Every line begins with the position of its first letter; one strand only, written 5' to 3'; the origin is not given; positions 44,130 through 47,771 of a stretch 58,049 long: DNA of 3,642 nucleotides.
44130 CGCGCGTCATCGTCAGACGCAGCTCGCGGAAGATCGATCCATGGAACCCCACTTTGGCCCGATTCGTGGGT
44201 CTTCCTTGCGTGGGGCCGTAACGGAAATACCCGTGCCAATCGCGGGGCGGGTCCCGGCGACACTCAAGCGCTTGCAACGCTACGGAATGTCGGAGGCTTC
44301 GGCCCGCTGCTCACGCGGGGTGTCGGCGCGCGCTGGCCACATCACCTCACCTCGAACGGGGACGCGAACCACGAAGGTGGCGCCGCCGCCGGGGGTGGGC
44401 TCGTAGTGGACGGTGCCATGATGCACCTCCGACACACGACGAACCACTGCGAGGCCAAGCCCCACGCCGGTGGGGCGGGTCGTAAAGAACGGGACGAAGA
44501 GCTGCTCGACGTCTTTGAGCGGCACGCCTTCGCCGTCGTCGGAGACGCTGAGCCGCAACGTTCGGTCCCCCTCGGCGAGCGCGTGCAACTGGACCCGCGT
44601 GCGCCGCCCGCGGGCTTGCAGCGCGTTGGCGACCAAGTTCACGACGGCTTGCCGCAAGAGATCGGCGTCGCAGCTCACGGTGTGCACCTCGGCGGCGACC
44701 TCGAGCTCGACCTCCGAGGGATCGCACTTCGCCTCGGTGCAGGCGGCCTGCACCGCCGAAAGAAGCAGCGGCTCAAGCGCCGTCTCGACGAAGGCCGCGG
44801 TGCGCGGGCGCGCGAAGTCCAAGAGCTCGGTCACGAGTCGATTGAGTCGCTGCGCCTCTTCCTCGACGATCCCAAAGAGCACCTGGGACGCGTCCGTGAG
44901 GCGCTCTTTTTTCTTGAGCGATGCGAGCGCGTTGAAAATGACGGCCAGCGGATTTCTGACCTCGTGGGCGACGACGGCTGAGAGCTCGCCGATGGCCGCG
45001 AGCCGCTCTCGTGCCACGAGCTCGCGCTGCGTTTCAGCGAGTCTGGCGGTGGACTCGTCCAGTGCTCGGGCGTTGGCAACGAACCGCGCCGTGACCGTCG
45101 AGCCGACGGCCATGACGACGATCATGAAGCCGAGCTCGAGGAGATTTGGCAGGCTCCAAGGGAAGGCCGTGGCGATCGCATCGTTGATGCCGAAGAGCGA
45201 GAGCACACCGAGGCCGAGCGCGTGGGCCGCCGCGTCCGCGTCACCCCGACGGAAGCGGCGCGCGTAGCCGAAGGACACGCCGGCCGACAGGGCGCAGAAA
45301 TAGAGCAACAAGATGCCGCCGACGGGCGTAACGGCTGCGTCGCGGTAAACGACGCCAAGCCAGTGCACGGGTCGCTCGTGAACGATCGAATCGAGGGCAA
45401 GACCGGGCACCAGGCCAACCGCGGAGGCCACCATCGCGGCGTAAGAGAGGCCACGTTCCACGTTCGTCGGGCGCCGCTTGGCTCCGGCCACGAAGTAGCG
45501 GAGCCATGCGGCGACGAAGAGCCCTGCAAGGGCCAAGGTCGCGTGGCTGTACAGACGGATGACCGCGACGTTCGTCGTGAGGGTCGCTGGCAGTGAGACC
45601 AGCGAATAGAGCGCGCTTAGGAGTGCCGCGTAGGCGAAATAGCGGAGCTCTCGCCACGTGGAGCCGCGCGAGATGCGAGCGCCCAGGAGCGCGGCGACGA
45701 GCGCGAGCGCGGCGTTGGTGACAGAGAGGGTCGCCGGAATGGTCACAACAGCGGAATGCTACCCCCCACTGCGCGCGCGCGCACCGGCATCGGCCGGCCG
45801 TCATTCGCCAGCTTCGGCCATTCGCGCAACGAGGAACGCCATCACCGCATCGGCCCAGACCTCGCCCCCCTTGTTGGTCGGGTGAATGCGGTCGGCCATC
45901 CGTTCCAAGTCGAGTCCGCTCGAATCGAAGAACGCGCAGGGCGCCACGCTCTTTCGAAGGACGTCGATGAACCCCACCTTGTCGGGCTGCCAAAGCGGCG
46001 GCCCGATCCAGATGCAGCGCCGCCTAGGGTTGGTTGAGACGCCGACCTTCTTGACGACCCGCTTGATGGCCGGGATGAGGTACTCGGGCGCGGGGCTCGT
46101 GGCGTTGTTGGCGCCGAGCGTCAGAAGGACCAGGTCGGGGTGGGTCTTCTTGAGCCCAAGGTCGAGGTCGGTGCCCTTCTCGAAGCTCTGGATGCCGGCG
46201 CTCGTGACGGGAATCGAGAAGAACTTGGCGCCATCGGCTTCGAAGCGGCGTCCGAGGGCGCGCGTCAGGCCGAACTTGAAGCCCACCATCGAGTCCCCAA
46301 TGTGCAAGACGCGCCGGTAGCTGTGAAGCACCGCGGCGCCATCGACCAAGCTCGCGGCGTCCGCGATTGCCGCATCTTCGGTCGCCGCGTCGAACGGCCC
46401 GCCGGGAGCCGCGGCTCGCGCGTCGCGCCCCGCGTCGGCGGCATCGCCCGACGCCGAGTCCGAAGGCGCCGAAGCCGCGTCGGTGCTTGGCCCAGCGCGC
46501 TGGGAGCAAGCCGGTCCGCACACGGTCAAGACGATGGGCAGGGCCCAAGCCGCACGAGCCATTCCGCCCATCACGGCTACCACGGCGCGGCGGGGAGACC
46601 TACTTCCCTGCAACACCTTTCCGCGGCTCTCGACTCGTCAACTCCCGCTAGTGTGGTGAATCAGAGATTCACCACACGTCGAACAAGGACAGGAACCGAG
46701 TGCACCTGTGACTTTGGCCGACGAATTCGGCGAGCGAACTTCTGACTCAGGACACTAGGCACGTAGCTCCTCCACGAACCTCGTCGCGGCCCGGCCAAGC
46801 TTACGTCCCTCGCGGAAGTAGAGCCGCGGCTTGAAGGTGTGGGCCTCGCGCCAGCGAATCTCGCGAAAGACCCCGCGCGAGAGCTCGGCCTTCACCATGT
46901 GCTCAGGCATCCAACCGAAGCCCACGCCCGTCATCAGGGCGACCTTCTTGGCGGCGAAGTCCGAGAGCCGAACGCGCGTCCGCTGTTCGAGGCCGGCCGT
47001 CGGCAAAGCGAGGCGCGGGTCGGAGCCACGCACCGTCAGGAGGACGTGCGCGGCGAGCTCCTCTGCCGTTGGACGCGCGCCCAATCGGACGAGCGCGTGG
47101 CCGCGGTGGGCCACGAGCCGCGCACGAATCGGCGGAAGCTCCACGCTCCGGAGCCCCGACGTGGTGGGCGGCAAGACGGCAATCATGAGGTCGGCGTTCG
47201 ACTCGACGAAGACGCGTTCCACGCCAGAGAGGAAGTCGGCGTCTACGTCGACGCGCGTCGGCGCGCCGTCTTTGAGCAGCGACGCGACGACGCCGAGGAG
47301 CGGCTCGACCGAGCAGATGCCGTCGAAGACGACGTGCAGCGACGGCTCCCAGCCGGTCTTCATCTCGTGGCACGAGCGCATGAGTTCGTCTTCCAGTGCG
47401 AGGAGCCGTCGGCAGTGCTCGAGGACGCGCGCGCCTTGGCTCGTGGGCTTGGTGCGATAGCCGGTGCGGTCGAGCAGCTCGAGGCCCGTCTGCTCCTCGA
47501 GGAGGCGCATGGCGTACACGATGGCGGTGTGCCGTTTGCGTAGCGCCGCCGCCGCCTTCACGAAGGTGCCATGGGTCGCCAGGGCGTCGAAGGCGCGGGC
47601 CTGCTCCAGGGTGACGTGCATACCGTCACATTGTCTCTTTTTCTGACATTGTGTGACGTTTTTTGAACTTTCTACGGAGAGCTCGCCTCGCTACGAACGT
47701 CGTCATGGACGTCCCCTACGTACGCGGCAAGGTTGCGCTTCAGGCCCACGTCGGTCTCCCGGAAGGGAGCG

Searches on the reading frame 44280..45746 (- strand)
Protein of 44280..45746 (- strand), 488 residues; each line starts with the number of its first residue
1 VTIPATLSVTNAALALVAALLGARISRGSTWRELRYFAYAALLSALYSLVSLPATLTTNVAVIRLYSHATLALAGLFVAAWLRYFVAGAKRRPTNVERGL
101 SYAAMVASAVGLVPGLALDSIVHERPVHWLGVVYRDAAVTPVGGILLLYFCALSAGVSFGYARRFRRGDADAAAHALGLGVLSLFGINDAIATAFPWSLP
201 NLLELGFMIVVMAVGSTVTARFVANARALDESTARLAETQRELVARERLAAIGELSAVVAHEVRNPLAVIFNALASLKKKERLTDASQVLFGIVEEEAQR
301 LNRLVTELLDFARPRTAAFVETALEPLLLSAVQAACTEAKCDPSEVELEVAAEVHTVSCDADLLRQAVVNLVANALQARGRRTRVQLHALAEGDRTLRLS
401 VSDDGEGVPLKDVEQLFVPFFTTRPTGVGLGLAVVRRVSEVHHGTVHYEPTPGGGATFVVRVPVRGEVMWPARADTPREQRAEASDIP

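Call 3: search_protein_families(library=pfam, proteins=[window:44280-45746:-], max_evalue=0.01)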
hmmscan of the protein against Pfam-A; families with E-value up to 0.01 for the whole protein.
window:44280-45746:- (488 aa): 4 families
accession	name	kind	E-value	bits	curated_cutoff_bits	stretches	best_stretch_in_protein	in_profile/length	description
PF02518.31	HATPase_c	-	7.6e-26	91.2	26.4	1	360-465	2-110/111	Histidine kinase-, DNA gyrase B-, and HSP90-like ATPase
PF00512.31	HisKA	-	1.2e-13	51.3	26.9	1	253-315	3-64/66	His Kinase A (phospho-acceptor) domain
PF13589.12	HATPase_c_3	-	7.7e-05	23.2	25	1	365-417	4-54/137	Histidine kinase-, DNA gyrase B-, and HSP90-like ATPase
PF13581.12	HATPase_c_2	-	0.0034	17.8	27.4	1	347-442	30-112/127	Histidine kinase-like ATPase domain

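Call 5: search_protein_families(library=ncbifam, proteins=[window:44280-45746:-], max_evalue=0.01)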
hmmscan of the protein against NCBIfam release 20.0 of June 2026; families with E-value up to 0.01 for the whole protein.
window:44280-45746:- (488 aa): 80 families (the best 25 are shown)
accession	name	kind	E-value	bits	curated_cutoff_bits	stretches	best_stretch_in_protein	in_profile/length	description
NF008468.0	PRK11360.1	equivalog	6.8e-57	193.2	646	1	237-465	381-609/616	two-component system sensor histidine kinase AtoS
NF007688.0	PRK10364.1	equivalog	4.2e-49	167.5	479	1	228-466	219-453/460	two-component system sensor histidine kinase ZraS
NF053867.1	SprKinKinDBac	equivalog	2.1e-34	118.9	775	1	239-465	273-498/500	sporulation kinase KinD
NF038348.1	T2SS_HK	subfamily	3.4e-30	105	450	2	296-465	406-574/574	histidine kinase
NF041777.1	sens_FixL_Rhizob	equivalog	1.1e-29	103.4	850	1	213-464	223-481/485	sensor protein FixL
NF006800.0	PRK09303.1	equivalog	4.5e-29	101.6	342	1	229-465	130-378/383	histidine kinase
NF010411.0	PRK13837.1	equivalog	1e-28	99.9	647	1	237-475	435-686/828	two-component system VirA-like sensor kinase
NF008312.0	PRK11100.1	equivalog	4.5e-27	95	356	1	250-463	254-473/477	two-component system sensor histidine kinase CreC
TIGR02966.1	phoR_proteo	equivalog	4.1e-26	91.8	334.2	1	256-461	118-332/333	phosphate regulon sensor histidine kinase PhoR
NF046044.1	PnpS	equivalog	6.4e-26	91.3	400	1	257-463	175-390/390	two-component system histidine kinase PnpS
NF007898.0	PRK10604.1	equivalog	3.1e-25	89.2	478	1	254-467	214-426/433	two-component system sensor histidine kinase RstB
NF052574.1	HisKinEspCMyxo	equivalog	3.3e-25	88.4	1200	1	221-466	390-639/785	serine histidine kinase EspC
NF007793.0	PRK10490.1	equivalog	8.7e-25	86.9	1123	1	234-464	648-882/895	two-component system sensor histidine kinase KdpD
NF047794.1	HisKinPtgB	equivalog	9.5e-25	86.9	1000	1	235-447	425-638/656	two-component system sensor histidine kinase PgtB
NF045900.1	HisKinCpxALeg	equivalog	1.2e-24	86.9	800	1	234-463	218-450/451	two-component system sensor histidine kinase CpxA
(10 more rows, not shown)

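Call 67: find_related_loci(query=A6, collection=metagenome_contigs, flank=6000)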
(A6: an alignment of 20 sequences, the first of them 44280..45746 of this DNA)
Query A6 (488 aa) in metagenome_contigs; peptide patterns used: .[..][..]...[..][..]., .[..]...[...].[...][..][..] (x = any residue, [..] = any of these).
600 stretches matched a pattern (row limit reached: there are more); 578 encode a relative of the query (tblastn E <= 1e-3); the best 80 are kept; 80 distinct loci.
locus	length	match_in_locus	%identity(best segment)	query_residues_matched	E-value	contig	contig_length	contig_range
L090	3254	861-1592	44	228-467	7e-50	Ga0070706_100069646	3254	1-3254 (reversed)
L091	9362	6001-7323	32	6-434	7e-42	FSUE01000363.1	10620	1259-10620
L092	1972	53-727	43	240-463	5e-42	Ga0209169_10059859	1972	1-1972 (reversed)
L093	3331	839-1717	37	200-475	3e-41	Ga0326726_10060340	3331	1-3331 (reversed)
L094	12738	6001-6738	39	226-466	1e-39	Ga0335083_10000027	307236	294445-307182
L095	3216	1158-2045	36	196-464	9e-40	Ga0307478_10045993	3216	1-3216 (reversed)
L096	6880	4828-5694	36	193-467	3e-39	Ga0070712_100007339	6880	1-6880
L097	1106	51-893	36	204-467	1e-40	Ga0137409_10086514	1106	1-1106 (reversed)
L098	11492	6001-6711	33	221-467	3e-38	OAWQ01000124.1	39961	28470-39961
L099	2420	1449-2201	37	219-463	6e-38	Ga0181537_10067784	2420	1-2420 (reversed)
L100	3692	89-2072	36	221-463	2e-37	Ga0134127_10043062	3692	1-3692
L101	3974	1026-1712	38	236-467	3e-37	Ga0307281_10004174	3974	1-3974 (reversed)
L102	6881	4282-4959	37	240-465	7e-37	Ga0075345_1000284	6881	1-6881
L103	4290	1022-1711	35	233-465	2e-36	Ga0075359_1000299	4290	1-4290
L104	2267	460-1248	35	206-467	4e-36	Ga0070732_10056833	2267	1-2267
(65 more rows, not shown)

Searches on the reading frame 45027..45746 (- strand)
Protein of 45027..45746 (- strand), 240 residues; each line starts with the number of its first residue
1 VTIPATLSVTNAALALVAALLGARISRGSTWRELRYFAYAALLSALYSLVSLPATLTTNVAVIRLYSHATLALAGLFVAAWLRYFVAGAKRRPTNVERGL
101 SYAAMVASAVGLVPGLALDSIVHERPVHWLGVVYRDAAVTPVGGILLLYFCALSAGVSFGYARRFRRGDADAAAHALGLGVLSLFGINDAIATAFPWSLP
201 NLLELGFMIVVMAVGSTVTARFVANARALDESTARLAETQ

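Call 47: search_protein_families(library=pfam, proteins=[window:45027-45746:-], max_evalue=1)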
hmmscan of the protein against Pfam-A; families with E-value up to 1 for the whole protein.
window:45027-45746:- (240 aa): 1 family
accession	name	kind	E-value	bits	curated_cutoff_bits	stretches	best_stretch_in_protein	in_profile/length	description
PF02529.20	PetG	-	0.01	16.1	23.7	1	72-84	17-29/36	Cytochrome B6-F complex subunit 5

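Call 50: search_protein_representatives(protein=window:45027-45746:-)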
Query: 240 residues. Proteins with E-value up to 0.001 (for the whole library): 314; up to 1e-10: 184; up to 1e-30: 8. The best 150 are listed.
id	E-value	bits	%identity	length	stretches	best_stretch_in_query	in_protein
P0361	5.3e-56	206.1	48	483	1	1-240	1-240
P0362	3.2e-38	148.0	41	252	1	1-238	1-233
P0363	5.2e-37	144.1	39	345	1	1-240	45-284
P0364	2.9e-35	138.4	38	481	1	5-240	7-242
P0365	8.3e-35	136.8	39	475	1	1-238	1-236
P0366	5.3e-32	127.7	35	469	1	4-239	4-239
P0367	6.5e-32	127.4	37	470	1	3-240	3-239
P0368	3.5e-31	125.0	37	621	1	1-237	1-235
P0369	3.1e-30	121.9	34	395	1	1-237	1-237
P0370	1.4e-29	119.8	38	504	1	2-239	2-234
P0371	5.7e-29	117.8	36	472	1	1-240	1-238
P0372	6.5e-29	117.6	33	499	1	1-234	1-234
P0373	1.5e-28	116.4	37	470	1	19-239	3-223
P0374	1.5e-28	116.4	34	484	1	2-236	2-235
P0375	2.2e-28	115.9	36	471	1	1-237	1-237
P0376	2.6e-28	115.6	35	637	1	1-237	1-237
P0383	8.9e-27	110.6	36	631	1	1-232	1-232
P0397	4.5e-24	101.7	35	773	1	14-236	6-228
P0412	1.1e-20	90.6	35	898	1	1-236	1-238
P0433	5.8e-18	81.8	31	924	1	2-234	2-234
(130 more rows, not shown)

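Call 51: search_protein_families(library=pfam, proteins=[P0361, P0364, P0368, P0376, P0383, P0397, P0412, P0433], max_evalue=0.00001)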
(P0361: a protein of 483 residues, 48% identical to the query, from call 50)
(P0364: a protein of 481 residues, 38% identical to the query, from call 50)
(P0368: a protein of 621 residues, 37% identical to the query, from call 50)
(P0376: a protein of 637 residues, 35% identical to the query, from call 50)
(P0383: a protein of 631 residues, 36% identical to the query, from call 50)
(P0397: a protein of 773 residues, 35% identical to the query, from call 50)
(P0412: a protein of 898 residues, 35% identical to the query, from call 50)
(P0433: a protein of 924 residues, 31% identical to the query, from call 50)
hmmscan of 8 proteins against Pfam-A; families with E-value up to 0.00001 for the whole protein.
P0361 (483 aa): 2 families
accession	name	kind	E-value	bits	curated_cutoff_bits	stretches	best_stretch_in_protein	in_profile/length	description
PF02518.31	HATPase_c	-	3.2e-24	86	26.4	1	359-463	2-110/111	Histidine kinase-, DNA gyrase B-, and HSP90-like ATPase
PF00512.31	HisKA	-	4.6e-13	49.4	26.9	1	253-314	3-64/66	His Kinase A (phospho-acceptor) domain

P0364 (481 aa): 2 families
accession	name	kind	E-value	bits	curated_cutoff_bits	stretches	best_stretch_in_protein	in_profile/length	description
PF02518.31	HATPase_c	-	2.2e-25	89.7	26.4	1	362-471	2-110/111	Histidine kinase-, DNA gyrase B-, and HSP90-like ATPase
PF00512.31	HisKA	-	2.6e-12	47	26.9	1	254-315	2-62/66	His Kinase A (phospho-acceptor) domain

P0368 (621 aa): 3 families
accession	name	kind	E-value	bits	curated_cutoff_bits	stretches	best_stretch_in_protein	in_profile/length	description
PF02518.31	HATPase_c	-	4.4e-23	82.3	26.4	1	376-482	4-109/111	Histidine kinase-, DNA gyrase B-, and HSP90-like ATPase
PF00072.30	Response_reg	-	1.7e-13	51.2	30.2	1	504-615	2-110/111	Response regulator receiver domain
PF00512.31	HisKA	-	7.7e-08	32.7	26.9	1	262-326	3-62/66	His Kinase A (phospho-acceptor) domain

P0376 (637 aa): 3 families
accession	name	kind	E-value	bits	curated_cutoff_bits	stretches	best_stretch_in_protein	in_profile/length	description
PF02518.31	HATPase_c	-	6.3e-22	78.5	26.4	1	376-484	2-109/111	Histidine kinase-, DNA gyrase B-, and HSP90-like ATPase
PF00512.31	HisKA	-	3.4e-09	37.1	26.9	1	263-329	2-63/66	His Kinase A (phospho-acceptor) domain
PF00072.30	Response_reg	-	4.6e-08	33.7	30.2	1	507-616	2-108/111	Response regulator receiver domain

P0383 (631 aa): 3 families
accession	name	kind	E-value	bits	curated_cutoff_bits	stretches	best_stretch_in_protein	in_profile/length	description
PF02518.31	HATPase_c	-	2.6e-20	73.3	26.4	1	376-485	1-109/111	Histidine kinase-, DNA gyrase B-, and HSP90-like ATPase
PF00072.30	Response_reg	-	6.2e-12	46.1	30.2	1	508-615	2-106/111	Response regulator receiver domain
PF00512.31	HisKA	-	2.4e-07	31.1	26.9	1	263-330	2-63/66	His Kinase A (phospho-acceptor) domain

P0397 (773 aa): 5 families
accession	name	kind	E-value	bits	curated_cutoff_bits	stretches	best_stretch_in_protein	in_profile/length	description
PF02518.31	HATPase_c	-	4.1e-21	75.9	26.4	1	507-624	2-110/111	Histidine kinase-, DNA gyrase B-, and HSP90-like ATPase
PF00072.30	Response_reg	-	5.5e-21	75.3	30.2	1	649-760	1-110/111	Response regulator receiver domain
PF00512.31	HisKA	-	1.6e-09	38.1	26.9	1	401-463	3-64/66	His Kinase A (phospho-acceptor) domain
PF13426.13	PAS_9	-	4.6e-09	36.9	27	1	275-375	1-102/103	PAS domain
PF13188.13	PAS_8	-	5.9e-06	26.4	21.8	0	265-310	1-46/65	PAS domain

P0412 (898 aa): 8 families
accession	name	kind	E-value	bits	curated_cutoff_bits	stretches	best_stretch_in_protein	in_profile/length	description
PF02518.31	HATPase_c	-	4.9e-23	82.1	26.4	1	633-754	2-110/111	Histidine kinase-, DNA gyrase B-, and HSP90-like ATPase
PF13426.13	PAS_9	-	2.1e-20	73.4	27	2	400-500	4-102/103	PAS domain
PF08448.16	PAS_4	-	3.6e-19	69.5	23.1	2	394-504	2-110/110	PAS fold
PF00989.32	PAS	-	1.1e-18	67.8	22.6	1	389-499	3-113/113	PAS fold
PF00072.30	Response_reg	-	1.2e-18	67.8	30.2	1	776-888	1-111/111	Response regulator receiver domain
PF13188.13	PAS_8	-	2.1e-11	43.7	21.8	0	387-440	1-55/65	PAS domain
PF00512.31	HisKA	-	5.4e-08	33.2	26.9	1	526-589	3-64/66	His Kinase A (phospho-acceptor) domain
PF08447.18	PAS_3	-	1.2e-06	29.1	25.6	0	411-493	3-86/89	PAS fold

P0433 (924 aa): 4 families
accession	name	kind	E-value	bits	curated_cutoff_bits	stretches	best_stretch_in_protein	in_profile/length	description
PF00072.30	Response_reg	-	9.9e-42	142.1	30.2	2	652-764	1-109/111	Response regulator receiver domain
PF02518.31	HATPase_c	-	1.2e-27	97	26.4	1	361-476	1-110/111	Histidine kinase-, DNA gyrase B-, and HSP90-like ATPase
PF00512.31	HisKA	-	1.6e-22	79.7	26.9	1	249-314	1-66/66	His Kinase A (phospho-acceptor) domain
PF01627.28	Hpt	-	2.1e-08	34.7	24.6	1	829-899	10-80/84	Hpt domain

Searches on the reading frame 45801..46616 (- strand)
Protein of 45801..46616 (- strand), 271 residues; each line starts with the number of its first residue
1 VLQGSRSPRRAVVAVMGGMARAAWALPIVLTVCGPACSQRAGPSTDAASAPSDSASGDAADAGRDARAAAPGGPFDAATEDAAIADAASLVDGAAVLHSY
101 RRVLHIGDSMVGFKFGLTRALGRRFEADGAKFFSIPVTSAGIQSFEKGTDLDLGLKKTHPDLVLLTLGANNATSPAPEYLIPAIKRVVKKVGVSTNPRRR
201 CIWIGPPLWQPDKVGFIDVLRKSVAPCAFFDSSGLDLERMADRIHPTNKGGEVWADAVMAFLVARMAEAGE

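Call 3: search_protein_families(library=pfam, proteins=[window:45801-46616:-], max_evalue=0.01)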
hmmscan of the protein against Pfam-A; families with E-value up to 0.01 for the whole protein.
window:45801-46616:- (271 aa): 3 families
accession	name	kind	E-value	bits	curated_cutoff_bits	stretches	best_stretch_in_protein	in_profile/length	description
PF13472.12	Lipase_GDSL_2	-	0.00012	23.1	32.9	1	118-250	24-175/178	GDSL-like Lipase/Acylhydrolase family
PF04311.20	DUF459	-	0.00084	19.2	27.2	0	102-212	1-122/197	Protein of unknown function (DUF459)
PF00657.28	Lipase_GDSL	-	0.0062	17.1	23.6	0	213-258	167-208/208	GDSL-like Lipase/Acylhydrolase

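Call 5: search_protein_families(library=ncbifam, proteins=[window:45801-46616:-], max_evalue=0.01)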
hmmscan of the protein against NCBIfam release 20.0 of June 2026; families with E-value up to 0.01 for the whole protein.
window:45801-46616:- (271 aa): 0 families

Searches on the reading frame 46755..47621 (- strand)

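Call 3: search_protein_families(library=pfam, proteins=[window:46755-47621:-], max_evalue=0.01)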
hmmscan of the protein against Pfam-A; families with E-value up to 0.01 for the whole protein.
window:46755-47621:- (288 aa): 2 families
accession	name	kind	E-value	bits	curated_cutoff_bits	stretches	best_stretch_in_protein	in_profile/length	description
PF03466.25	LysR_substrate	-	1.8e-20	73.7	28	1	92-287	5-205/209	LysR substrate binding domain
PF00126.33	HTH_1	-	4.9e-12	46.1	26.6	1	5-63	1-59/60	Bacterial regulatory helix-turn-helix protein, lysR family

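Call 5: search_protein_families(library=ncbifam, proteins=[window:46755-47621:-], max_evalue=0.01)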
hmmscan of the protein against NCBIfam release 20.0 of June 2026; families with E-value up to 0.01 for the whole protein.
window:46755-47621:- (288 aa): 36 families (the best 25 are shown)
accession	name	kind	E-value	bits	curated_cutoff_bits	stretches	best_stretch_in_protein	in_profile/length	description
NF008294.1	PRK11074.1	equivalog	4.9e-22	78.7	345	1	10-257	9-259/300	DNA-binding transcriptional activator PunR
NF007501.0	PRK10094.1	equivalog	7.3e-19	68.1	372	1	6-248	5-251/308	HTH-type transcriptional activator AllS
TIGR03339.1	phn_lysR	subfamily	6.5e-16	58.4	341.1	1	7-284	1-277/279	aminoethylphosphonate catabolism associated LysR family transcriptional regulator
TIGR03298.1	argP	subfamily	1.1e-15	57.6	273.55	1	6-96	4-93/292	ArgP/LysG family DNA-binding transcriptional regulator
NF045990.1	TransRegCbbRRhodb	equivalog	3.7e-15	55.8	450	1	2-256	5-265/304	LysR family regulator CbbR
NF009888.0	PRK13348.1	subfamily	6.3e-15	55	297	1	3-90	3-89/302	HTH-type transcriptional regulator ArgP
NF002964.0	PRK03635.1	subfamily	1.4e-13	50.6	197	1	4-88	4-87/297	ArgP/LysG family DNA-binding transcriptional regulator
NF041036.1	decaheme_TF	subfamily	4.7e-12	46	210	1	15-88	13-86/301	multiheme cytochrome-associated LysR family transcriptional regulator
NF008416.0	PRK11242.1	equivalog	4.2e-11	42.7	277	1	9-194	7-192/300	transcriptional regulator CynR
NF008352.0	PRK11139.1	subfamily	2.5e-10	40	288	1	5-250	8-251/305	transcriptional regulator GcvA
NF040888.1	trans_reg_YafC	equivalog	3e-10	39.5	470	1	1-255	1-256/293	DNA-binding transcriptional regulator YafC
NF040786.1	LysR_Sec_metab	equivalog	9.1e-10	38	250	1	5-97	3-95/298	selenium metabolism-associated LysR family transcriptional regulator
NF047711.1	PutUtilRegPtrR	equivalog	1.2e-09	37.7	400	1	5-86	3-84/283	putrescine utilization regulator PtrR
NF040889.1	trans_reg_YeiE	equivalog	4.1e-08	32.8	480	1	1-281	1-281/288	DNA-binding transcriptional regulator YeiE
NF050187.1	TransRegBsrAPseudo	equivalog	7e-08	31.9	480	1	5-223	10-231/298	LysR family transcriptional regulator BsrA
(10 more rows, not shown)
